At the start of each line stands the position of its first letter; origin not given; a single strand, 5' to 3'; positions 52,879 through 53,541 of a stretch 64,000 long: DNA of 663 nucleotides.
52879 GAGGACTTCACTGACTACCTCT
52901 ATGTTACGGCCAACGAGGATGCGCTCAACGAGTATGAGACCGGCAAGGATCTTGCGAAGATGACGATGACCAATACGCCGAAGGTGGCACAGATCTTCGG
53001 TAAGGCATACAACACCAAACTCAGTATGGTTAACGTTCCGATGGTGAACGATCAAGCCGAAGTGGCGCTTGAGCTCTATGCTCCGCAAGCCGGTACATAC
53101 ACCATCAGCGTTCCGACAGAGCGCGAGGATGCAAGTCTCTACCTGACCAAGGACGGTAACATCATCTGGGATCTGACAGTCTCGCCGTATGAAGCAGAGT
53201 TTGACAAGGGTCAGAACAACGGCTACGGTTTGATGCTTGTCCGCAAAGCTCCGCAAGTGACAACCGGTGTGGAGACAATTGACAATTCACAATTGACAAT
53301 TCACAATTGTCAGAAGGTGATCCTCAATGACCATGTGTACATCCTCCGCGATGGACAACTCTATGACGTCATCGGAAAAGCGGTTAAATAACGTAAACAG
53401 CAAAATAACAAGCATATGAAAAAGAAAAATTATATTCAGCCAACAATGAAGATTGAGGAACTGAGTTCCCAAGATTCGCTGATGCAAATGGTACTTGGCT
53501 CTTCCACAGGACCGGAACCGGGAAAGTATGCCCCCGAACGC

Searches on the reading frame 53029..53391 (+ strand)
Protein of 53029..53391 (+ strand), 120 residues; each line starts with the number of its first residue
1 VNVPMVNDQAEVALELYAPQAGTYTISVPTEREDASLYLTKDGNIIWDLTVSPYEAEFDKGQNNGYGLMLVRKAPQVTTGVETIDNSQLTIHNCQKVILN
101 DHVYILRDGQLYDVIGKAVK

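Call 66: search_protein_families(library=pfam, proteins=[window:53029-53391:+], max_evalue=5)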
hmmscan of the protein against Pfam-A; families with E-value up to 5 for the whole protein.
window:53029-53391:+ (120 aa): 1 family
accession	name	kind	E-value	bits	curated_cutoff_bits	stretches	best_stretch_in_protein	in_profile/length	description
PF25099.1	GOLD_PATL1_C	-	0.026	14.8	34.5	1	32-99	5-75/85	Patellin-1-like, C-terminal GOLD domain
